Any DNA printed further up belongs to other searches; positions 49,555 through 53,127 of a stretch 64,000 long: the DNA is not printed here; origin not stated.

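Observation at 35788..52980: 5,730-aa single-exon ORF with N-terminal TM anchor plus chorein-N-like motif: candidate BLTP1/Csf1/Tweek-type lipid-transfer bridge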

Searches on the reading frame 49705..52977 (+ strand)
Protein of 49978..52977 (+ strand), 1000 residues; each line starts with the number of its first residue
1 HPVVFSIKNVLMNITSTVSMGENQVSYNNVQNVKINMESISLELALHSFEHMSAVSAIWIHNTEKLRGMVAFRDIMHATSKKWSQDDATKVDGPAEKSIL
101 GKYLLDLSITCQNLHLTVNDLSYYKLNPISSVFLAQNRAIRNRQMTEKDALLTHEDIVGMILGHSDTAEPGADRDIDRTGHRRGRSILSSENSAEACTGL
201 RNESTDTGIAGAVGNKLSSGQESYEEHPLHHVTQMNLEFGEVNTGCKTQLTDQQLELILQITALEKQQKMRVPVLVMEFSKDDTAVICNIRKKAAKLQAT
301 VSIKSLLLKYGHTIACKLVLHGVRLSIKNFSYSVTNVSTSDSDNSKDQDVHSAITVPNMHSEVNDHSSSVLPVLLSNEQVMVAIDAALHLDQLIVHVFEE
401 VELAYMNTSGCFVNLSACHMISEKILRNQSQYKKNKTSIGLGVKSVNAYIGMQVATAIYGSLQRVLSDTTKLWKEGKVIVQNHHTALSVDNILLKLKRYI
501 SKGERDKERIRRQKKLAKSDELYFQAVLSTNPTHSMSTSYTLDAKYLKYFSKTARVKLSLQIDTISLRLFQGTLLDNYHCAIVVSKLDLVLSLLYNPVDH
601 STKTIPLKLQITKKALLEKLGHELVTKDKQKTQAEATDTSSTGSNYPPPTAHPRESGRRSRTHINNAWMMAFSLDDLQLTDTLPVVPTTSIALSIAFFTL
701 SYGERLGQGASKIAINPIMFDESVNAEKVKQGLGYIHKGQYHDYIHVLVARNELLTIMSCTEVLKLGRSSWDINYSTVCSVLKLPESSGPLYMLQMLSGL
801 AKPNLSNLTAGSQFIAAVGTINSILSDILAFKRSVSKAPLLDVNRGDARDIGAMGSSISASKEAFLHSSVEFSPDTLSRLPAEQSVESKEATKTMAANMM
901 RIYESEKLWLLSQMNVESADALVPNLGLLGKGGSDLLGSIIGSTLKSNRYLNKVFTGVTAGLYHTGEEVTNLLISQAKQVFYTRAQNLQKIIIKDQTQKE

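Call 6: search_protein_families(library=pfam, proteins=[window:49978-52977:+], max_evalue=1)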
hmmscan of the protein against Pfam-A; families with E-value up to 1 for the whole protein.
window:49978-52977:+ (1000 aa): 0 families

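Call 38: search_solved_structures(query=A3, max_evalue=10, show_alignments=2)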
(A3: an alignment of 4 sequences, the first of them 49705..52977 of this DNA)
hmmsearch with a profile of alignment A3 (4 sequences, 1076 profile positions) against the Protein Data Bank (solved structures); distinct sequences matched with E-value up to 10: 0.

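Call 51: predict_structure(alignment_id=A3)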
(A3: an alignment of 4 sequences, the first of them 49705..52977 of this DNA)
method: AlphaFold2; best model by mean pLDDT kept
length: 1091 residues; sequences in the alignment: 4
mean_pLDDT: 29.1   pTM: 0.21
mean pLDDT of the five models: 29.1, 25.0, 24.8, 24.6, 24.4
residues with pLDDT >= 90: 0; 70-90: 0; 50-70: 0; < 50: 1091
segments of 3 or more residues with pLDDT < 50: 1-1091
pLDDT, mean of each block of 10 residues (from residue 1): 25 24 24 26 30 30 29 30 30 29 31 31 31 30 26 26 27 31 34 29 27 28 28 33 36 30 28 23 25 24 23 23 24 27 32 32 27 28 26 25 23 25 30 30 29 30 28 27 24 23 26 30 28 27 28 29 28 27 29 36 35 25 26 30 30 28 28 30 33 32 34 31 29 24 27 25 31 32 28 31 29 33 30 28 26 23 23 25 28 26 27 32 29 27 26 27 26 27 32 31 34 36 40 39 36 36 39 38 44 37
secondary structure, 60 per line:
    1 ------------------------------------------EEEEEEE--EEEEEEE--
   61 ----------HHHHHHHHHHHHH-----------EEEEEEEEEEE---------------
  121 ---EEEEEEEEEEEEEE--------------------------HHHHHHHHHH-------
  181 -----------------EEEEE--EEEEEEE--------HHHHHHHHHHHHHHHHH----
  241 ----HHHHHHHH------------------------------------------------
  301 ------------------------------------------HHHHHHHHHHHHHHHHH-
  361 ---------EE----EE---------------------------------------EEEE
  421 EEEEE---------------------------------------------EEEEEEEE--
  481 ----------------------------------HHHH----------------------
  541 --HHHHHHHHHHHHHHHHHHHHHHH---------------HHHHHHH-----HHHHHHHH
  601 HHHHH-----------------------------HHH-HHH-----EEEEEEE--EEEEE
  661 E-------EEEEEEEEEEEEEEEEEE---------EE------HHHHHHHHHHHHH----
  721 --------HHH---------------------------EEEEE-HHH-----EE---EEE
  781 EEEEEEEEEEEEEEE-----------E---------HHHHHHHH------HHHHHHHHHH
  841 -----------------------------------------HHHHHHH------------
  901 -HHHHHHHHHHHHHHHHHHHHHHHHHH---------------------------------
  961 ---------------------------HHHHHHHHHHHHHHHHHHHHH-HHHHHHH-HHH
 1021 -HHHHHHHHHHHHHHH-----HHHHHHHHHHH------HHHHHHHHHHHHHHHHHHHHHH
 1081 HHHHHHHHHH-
elements in order (helices of 4 or more, strands of 3 or more residues): E43-49 E52-58 H71-83 E95-105 E124-137 H164-173 E198-202 E205-211 H220-236 H245-252 H343-359 E417-425 E471-478 H515-518 H543-565 H581-587 H593-605 E647-653 E656-661 E669-686 H704-716 E759-763 E778-795 H817-824 H831-840 H882-888 H902-927 H988-1008 H1010-1016 H1022-1036 H1042-1052 H1059-1090
